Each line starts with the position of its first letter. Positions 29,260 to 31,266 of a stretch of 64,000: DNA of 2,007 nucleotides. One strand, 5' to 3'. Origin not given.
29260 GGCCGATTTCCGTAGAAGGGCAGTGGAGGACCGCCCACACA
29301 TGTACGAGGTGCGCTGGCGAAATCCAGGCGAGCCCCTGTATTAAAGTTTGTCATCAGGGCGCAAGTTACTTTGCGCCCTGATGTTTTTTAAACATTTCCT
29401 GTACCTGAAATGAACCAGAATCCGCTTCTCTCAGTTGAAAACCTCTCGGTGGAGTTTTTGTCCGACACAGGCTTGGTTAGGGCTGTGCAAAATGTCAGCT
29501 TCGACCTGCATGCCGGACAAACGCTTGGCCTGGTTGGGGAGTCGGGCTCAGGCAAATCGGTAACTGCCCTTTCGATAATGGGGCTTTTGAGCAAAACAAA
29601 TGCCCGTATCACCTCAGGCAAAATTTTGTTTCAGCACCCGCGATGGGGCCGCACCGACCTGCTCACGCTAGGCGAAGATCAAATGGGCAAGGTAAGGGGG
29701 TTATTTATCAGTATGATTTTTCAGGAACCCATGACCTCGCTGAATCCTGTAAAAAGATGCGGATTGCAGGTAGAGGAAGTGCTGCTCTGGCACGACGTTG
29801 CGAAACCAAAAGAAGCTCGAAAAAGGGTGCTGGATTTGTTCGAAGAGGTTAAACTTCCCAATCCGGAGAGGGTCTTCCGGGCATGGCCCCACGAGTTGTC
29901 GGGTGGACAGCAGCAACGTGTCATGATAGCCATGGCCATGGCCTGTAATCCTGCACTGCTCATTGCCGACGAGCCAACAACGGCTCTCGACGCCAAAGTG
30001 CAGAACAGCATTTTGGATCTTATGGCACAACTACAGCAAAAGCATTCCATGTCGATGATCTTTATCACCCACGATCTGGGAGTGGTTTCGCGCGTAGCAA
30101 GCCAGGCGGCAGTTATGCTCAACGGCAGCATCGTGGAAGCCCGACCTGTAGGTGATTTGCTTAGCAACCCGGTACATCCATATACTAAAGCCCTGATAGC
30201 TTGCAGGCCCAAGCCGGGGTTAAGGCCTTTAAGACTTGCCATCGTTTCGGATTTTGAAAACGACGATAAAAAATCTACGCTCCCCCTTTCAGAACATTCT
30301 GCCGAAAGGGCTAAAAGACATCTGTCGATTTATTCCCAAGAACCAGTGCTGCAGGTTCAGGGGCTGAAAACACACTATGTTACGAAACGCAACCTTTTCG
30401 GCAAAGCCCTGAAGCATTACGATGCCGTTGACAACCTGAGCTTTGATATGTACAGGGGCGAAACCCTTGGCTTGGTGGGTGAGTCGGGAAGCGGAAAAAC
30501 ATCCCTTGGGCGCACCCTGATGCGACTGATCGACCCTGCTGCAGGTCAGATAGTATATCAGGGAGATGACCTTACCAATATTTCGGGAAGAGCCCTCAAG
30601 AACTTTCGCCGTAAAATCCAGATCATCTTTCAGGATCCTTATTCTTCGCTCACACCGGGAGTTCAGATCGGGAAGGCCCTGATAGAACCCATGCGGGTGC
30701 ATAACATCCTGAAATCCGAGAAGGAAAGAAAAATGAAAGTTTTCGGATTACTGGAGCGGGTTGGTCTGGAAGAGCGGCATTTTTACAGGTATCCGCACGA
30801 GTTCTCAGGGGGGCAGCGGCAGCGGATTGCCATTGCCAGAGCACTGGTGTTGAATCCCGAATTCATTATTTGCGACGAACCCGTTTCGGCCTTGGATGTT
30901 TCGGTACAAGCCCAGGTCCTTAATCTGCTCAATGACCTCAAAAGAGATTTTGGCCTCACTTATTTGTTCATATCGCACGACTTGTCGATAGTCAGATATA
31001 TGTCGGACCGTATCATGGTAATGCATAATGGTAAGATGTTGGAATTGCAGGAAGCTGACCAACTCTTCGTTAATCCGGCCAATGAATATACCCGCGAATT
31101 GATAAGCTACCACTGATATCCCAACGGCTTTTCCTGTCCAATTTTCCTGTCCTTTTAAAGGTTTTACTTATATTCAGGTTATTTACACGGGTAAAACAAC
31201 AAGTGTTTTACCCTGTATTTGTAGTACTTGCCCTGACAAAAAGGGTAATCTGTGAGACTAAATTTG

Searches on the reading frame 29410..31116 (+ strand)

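Call 69: search_protein_families(library=pfam, proteins=[window:29410-31116:+], max_evalue=0.00001)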
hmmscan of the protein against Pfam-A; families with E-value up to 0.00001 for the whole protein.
window:29410-31116:+ (568 aa): 6 families
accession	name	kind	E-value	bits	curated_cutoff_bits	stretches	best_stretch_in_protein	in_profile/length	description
PF00005.33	ABC_tran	-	1e-61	208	25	2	341-492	2-136/137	ABC transporter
PF02463.25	SMC_N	-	2.6e-10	40.5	40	0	41-236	29-212/220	RecF/RecN/SMC N terminal domain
PF13304.12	AAA_21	-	9.1e-10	39.5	27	0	154-226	230-303/304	AAA domain, putative AbiEii toxin, Type IV TA system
PF08352.17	oligo_HPY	-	1.1e-08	35.8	27.1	0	242-269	1-28/65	Oligopeptide/dipeptide transporter, C-terminal region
PF13401.12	AAA_22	-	5.8e-08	33.5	27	0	355-429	10-65/130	AAA domain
PF13191.12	AAA_16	-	3e-06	28.3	32.6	0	350-387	24-61/167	AAA ATPase domain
